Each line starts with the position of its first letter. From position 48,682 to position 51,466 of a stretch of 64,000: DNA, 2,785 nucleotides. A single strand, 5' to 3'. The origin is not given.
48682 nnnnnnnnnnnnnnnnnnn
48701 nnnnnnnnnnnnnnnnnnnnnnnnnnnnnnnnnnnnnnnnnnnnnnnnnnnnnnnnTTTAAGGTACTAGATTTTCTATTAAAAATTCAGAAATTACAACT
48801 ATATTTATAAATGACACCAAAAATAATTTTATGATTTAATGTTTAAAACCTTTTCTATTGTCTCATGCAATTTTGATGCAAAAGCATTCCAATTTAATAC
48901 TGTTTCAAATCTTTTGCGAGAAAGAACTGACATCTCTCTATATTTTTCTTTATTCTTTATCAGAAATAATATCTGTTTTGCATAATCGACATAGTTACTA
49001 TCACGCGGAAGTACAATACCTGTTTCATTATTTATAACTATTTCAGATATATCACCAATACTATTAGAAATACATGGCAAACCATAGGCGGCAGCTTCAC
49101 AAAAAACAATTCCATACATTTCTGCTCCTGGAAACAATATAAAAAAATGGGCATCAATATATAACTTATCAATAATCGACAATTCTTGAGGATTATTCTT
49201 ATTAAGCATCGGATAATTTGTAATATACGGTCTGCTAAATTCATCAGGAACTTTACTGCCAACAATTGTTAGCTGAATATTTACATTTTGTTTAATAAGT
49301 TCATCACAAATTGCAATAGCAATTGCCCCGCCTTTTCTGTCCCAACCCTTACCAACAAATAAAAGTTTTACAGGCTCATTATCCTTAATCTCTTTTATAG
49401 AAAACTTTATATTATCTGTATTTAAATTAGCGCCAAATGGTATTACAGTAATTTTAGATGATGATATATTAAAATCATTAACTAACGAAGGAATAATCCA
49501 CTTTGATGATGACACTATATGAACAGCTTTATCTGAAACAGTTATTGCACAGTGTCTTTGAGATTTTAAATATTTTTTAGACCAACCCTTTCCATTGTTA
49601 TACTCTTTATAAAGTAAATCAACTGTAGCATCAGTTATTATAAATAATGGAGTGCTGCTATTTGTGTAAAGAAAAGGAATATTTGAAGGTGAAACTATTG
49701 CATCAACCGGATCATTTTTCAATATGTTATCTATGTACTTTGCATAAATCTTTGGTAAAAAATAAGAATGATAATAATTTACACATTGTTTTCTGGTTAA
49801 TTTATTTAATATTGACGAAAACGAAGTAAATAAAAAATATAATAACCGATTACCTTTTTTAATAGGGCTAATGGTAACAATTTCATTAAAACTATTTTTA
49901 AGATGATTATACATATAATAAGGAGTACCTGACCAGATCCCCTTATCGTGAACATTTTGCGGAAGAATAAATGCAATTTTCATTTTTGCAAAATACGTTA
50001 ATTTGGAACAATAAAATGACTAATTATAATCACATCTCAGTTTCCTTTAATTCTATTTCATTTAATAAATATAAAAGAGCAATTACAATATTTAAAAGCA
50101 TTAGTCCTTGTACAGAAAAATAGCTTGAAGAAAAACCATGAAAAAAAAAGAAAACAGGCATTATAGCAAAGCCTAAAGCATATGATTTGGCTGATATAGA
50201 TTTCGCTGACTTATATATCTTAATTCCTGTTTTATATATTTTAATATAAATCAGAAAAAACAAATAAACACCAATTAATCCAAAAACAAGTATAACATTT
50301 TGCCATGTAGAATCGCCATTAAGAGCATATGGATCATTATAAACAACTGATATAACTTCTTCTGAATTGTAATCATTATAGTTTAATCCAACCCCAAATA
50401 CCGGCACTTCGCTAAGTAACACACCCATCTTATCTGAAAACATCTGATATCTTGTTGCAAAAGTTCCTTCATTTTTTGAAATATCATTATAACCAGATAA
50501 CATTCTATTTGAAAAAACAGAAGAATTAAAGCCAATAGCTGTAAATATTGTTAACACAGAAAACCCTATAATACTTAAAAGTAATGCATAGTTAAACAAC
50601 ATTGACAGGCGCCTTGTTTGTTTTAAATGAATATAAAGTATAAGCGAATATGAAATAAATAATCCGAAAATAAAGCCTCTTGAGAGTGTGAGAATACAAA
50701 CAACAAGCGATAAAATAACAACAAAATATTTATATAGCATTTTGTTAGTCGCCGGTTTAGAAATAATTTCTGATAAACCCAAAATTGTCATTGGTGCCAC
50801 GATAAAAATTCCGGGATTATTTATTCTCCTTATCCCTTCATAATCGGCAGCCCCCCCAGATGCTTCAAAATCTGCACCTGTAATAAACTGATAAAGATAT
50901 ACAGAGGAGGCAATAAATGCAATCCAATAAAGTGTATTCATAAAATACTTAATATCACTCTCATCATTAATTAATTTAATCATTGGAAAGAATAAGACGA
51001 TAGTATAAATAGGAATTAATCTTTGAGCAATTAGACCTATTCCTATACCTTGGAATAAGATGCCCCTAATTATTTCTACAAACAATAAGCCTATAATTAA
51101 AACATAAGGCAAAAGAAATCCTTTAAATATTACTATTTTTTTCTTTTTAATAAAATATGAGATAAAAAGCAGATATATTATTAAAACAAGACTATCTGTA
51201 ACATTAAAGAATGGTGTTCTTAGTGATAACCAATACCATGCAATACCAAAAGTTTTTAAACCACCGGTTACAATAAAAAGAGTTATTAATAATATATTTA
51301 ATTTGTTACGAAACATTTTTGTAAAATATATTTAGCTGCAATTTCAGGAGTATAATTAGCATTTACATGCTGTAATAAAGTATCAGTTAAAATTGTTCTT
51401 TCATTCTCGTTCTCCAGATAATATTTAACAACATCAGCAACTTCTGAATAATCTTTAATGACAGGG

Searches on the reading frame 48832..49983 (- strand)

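Call 42: search_protein_families(library=pfam, proteins=[window:48832-49983:-], max_evalue=0.001)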
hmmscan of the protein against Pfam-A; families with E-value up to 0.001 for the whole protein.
window:48832-49983:- (384 aa): 2 families
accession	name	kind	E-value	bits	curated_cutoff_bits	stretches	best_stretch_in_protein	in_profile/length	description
PF00534.26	Glycos_transf_1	-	3.5e-17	62.9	26.4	1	197-353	8-167/172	Glycosyl transferases group 1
PF13692.12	Glyco_trans_1_4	-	1.9e-13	51.3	27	1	206-344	3-142/142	Glycosyl transferases group 1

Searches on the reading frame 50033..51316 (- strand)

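Call 42: search_protein_families(library=pfam, proteins=[window:50033-51316:-], max_evalue=0.001)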
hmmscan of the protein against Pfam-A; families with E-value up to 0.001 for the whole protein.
window:50033-51316:- (428 aa): 1 family
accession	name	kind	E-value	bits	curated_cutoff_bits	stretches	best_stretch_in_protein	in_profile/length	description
PF04932.20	Wzy_C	-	8.1e-10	39.1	31.7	1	198-354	1-149/149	O-Antigen ligase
